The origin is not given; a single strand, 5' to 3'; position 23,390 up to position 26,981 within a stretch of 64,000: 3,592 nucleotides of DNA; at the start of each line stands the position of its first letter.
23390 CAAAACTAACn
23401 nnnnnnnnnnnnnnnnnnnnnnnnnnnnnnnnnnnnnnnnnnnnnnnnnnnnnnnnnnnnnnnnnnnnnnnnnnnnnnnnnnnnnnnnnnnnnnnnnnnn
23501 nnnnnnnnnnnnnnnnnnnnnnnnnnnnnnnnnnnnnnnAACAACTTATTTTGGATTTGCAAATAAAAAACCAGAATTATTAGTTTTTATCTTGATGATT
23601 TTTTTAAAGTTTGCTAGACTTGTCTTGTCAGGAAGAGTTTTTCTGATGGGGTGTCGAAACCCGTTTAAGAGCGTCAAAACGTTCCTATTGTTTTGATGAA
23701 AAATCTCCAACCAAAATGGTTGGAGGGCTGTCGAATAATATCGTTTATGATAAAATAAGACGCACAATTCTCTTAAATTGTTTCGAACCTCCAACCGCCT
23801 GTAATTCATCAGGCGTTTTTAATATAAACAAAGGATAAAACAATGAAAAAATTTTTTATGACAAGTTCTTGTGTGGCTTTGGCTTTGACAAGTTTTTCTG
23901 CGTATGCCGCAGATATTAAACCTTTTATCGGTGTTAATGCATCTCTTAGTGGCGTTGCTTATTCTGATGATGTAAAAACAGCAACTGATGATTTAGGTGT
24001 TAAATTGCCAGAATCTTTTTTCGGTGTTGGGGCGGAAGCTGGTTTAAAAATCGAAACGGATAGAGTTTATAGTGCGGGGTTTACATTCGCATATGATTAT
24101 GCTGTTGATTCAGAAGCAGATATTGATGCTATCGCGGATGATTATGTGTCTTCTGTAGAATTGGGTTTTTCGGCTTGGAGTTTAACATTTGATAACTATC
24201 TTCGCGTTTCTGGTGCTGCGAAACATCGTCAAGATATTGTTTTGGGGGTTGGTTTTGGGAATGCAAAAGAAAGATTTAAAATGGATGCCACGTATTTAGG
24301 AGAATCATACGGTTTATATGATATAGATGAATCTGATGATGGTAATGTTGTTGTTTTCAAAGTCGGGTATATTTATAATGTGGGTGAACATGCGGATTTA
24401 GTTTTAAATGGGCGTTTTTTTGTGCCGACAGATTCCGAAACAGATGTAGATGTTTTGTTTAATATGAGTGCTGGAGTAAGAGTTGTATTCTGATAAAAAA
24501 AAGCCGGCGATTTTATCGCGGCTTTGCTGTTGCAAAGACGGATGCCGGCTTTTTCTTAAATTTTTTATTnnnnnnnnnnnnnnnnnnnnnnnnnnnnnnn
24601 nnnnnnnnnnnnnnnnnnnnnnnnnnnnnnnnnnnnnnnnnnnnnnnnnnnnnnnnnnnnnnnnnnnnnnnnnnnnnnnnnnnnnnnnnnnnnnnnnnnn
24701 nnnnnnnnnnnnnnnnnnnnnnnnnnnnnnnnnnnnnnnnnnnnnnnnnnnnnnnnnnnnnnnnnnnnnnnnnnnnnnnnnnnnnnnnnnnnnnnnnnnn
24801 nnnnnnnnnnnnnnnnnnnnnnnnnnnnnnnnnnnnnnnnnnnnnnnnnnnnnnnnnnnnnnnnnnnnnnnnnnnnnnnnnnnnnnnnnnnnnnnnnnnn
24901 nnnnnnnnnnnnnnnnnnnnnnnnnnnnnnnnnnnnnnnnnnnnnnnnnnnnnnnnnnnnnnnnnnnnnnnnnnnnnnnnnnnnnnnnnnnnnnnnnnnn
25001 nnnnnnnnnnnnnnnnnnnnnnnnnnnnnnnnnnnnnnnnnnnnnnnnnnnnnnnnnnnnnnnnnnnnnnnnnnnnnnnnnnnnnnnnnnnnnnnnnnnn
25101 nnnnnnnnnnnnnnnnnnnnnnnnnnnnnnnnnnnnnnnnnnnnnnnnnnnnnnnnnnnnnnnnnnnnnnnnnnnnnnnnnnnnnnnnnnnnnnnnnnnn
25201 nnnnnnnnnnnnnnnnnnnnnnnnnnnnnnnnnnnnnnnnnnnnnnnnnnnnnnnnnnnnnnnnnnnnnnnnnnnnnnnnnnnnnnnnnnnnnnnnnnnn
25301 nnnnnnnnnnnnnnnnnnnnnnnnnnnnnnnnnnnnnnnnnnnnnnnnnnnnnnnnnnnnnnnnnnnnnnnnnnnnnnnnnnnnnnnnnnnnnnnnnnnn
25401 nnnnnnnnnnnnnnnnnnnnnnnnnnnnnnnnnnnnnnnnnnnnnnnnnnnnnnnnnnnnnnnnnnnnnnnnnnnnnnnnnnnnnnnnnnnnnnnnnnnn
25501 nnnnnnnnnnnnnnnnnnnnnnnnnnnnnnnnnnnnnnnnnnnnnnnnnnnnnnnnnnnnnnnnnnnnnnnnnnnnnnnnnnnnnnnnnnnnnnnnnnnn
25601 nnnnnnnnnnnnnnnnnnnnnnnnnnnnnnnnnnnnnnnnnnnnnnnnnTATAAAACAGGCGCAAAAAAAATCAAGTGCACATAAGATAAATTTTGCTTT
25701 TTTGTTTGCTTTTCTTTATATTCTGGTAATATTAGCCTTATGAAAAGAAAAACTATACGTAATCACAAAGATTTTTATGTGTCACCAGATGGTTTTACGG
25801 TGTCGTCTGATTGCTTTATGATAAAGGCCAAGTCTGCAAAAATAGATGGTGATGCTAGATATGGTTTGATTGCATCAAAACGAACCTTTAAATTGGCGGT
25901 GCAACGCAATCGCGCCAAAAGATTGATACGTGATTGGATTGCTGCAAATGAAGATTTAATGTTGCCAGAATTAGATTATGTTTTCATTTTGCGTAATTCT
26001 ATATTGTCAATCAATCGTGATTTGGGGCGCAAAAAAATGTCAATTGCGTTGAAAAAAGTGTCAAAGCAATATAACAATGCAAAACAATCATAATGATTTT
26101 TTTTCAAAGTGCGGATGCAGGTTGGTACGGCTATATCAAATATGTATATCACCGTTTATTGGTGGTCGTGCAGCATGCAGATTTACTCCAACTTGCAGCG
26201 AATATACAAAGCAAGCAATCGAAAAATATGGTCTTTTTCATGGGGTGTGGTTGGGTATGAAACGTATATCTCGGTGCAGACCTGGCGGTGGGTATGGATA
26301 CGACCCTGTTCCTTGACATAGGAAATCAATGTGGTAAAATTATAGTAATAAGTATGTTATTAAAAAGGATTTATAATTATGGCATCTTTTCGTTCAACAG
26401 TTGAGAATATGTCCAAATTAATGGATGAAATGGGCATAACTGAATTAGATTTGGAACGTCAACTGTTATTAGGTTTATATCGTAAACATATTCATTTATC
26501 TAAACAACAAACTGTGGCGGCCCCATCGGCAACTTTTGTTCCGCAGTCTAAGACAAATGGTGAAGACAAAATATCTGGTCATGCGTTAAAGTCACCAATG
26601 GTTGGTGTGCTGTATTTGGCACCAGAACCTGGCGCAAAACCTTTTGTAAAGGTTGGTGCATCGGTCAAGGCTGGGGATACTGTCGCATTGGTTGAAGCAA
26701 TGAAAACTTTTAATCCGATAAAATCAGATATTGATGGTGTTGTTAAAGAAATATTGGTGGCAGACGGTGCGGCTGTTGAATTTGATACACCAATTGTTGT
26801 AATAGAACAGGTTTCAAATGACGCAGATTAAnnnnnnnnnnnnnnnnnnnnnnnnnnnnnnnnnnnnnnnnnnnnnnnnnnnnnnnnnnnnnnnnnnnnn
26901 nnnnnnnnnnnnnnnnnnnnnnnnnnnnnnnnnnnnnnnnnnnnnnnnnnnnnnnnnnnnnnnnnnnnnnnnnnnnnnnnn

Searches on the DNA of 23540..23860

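Call 79: search_rna_families(source=window, start=23540, end=23860, threshold=evalue, max_evalue=1)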
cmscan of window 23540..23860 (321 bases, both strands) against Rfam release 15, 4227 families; matches with E-value up to 1: 2.
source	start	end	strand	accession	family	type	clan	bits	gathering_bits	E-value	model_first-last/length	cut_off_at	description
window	23718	23804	+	RF02221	sRNA-Xcc1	Gene; sRNA;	-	39.6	53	9.7e-06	1-87/87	no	sRNA-Xcc1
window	23816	23837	-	RF02372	PyrC_leader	Cis-reg; leader;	-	20.6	50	0.64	1-50/50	no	PyrC leader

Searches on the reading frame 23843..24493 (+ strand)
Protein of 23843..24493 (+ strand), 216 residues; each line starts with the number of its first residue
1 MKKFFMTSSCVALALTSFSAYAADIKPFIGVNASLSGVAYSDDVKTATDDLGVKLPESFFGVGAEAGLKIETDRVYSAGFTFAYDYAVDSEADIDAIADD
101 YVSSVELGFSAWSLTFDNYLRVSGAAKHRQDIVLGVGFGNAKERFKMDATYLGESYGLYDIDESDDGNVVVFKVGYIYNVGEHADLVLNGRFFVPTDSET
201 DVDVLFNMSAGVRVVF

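Call 7: search_protein_families(library=pfam, proteins=[window:23843-24493:+], max_evalue=0.01)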
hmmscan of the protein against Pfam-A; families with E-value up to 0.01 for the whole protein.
window:23843-24493:+ (216 aa): 1 family
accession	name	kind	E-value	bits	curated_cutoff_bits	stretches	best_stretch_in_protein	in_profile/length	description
PF13505.12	OMP_b-brl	-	5.4e-05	23.9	28.7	1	9-192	2-152/175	Outer membrane protein beta-barrel domain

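Call 64: find_encoding_contigs(protein=window:23843-24493:+, flank=10000, max_places=10)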
Protein window:23843-24493:+ (216 aa): no gene with exactly this product is on record in the collection.

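Call 80: search_protein_families(library=pfam, proteins=[window:23843-24493:+], max_evalue=0.01)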
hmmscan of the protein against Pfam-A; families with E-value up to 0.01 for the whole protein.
window:23843-24493:+ (216 aa): 1 family
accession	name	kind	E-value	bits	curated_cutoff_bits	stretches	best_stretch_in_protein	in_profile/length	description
PF13505.12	OMP_b-brl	-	5.4e-05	23.9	28.7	1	9-192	2-152/175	Outer membrane protein beta-barrel domain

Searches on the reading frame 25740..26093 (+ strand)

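Call 7: search_protein_families(library=pfam, proteins=[window:25740-26093:+], max_evalue=0.01)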
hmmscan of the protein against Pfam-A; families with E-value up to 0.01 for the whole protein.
window:25740-26093:+ (117 aa): 1 family
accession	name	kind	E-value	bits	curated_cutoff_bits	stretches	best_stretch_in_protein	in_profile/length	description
PF00825.24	Ribonuclease_P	-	4.9e-18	65.6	22.3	1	2-107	3-108/109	Ribonuclease P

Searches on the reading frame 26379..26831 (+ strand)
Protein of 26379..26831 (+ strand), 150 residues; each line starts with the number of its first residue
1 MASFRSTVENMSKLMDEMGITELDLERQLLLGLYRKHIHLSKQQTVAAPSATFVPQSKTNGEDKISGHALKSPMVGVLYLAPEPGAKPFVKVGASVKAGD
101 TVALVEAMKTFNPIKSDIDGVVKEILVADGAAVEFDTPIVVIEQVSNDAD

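Call 7: search_protein_families(library=pfam, proteins=[window:26379-26831:+], max_evalue=0.01)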
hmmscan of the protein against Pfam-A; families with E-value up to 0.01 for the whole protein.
window:26379-26831:+ (150 aa): 4 families
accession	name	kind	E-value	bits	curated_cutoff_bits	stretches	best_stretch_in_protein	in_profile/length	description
PF00364.28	Biotin_lipoyl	-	1.4e-20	73.3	22.1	1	69-142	2-73/73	Biotin-requiring enzyme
PF13533.13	Biotin_lipoyl_2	-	2.3e-05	24.5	29.8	1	113-141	2-30/32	Biotin-lipoyl like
PF01597.25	GCV_H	-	0.00044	20.6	22.2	1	91-125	40-74/122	Glycine cleavage H-protein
PF13375.12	RnfC_N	-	0.00096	19.6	25.6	1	85-143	41-97/101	RnfC Barrel sandwich hybrid domain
